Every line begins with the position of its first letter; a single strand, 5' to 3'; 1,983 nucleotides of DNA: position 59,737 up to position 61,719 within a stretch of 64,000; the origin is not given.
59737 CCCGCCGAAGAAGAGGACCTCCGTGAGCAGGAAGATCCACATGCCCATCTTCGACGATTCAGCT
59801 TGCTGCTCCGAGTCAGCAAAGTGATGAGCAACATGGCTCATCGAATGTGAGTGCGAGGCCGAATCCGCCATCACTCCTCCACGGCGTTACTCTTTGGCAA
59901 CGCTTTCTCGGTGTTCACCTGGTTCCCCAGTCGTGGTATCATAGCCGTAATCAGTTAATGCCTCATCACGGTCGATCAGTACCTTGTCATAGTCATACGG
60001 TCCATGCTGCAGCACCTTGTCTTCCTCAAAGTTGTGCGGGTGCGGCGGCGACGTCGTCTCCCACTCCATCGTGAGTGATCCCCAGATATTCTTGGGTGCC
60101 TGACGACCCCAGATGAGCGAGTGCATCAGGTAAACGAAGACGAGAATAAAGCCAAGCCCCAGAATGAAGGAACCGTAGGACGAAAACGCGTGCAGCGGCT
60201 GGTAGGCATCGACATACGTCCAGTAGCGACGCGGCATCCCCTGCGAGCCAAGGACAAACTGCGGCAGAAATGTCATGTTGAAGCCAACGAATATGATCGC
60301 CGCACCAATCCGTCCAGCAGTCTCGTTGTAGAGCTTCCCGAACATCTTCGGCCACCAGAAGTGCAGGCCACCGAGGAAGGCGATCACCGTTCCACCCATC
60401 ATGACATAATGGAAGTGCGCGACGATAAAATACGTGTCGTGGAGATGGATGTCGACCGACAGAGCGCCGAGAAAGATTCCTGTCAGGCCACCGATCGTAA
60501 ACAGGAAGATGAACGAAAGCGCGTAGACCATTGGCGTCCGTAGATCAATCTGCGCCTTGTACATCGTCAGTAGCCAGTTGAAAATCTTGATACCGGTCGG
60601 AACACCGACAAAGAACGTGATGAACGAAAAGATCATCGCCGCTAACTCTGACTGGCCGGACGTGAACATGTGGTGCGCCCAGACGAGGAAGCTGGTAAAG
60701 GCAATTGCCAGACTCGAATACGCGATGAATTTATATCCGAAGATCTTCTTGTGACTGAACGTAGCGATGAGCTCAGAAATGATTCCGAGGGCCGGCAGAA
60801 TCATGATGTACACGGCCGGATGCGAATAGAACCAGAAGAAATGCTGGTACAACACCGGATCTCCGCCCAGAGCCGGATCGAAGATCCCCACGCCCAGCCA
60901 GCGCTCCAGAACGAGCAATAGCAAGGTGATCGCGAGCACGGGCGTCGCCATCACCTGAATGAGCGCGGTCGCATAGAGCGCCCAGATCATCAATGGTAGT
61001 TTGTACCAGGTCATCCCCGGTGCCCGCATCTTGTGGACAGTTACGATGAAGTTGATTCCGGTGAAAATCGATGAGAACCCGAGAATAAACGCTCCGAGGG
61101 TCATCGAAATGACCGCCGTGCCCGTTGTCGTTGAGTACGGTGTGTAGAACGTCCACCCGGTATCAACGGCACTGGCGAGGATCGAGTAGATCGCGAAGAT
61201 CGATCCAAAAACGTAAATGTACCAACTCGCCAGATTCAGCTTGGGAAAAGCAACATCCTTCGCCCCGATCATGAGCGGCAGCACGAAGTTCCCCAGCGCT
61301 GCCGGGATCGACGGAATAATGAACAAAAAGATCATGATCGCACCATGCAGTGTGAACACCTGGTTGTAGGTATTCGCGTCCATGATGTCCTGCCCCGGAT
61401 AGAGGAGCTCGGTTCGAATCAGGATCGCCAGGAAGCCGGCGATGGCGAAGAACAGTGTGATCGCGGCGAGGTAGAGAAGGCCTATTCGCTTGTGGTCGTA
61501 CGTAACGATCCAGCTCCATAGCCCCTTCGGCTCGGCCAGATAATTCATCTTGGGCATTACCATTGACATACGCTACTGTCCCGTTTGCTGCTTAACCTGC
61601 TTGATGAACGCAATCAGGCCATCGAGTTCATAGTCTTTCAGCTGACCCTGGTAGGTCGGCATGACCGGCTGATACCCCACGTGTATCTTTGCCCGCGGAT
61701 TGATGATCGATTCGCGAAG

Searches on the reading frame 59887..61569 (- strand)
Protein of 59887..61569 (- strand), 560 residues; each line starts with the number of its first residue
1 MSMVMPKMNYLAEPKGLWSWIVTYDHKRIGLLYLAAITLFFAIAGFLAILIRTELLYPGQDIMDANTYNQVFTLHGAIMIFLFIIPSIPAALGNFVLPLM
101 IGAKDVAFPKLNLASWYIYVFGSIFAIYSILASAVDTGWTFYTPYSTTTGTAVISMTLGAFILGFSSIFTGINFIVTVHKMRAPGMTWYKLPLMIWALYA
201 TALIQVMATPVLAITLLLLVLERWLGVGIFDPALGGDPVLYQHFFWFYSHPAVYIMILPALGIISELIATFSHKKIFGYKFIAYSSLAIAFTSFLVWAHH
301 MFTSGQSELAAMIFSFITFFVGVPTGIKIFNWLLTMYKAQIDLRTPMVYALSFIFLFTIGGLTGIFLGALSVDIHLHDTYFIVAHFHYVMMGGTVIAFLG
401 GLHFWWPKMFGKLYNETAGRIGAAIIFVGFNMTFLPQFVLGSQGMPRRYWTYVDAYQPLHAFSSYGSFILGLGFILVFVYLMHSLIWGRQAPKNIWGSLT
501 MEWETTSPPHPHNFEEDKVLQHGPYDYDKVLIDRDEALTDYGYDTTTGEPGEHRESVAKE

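Call 16: search_protein_families(library=pfam, proteins=[window:59887-61569:-], max_evalue=0.00001)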
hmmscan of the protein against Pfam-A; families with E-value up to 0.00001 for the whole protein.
window:59887-61569:- (560 aa): 1 family
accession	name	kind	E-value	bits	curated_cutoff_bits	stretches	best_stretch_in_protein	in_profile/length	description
PF00115.25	COX1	-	5.1e-150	500.6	34.8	1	28-469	1-436/436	Cytochrome C and Quinol oxidase polypeptide I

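Call 117: list_cluster_members(proteins=[window:59887-61569:-, window:4922-7072:+, window:44724-46670:-, window:32782-34443:+, window:20049-21104:-])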
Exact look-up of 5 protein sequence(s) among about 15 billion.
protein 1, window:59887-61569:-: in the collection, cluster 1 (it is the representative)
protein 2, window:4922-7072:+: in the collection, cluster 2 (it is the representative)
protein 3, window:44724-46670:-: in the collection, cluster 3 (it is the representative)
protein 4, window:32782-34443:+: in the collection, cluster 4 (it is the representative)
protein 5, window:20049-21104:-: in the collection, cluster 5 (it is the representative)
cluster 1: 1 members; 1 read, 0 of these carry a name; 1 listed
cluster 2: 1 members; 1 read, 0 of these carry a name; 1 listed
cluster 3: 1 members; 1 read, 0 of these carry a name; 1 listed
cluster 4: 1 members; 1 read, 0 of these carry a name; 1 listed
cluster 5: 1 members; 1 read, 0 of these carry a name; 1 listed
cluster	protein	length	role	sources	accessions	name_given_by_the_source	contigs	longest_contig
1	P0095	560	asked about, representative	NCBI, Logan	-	-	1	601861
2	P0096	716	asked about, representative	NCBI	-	-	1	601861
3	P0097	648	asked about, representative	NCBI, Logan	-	-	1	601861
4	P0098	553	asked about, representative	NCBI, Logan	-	-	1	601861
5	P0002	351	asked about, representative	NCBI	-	-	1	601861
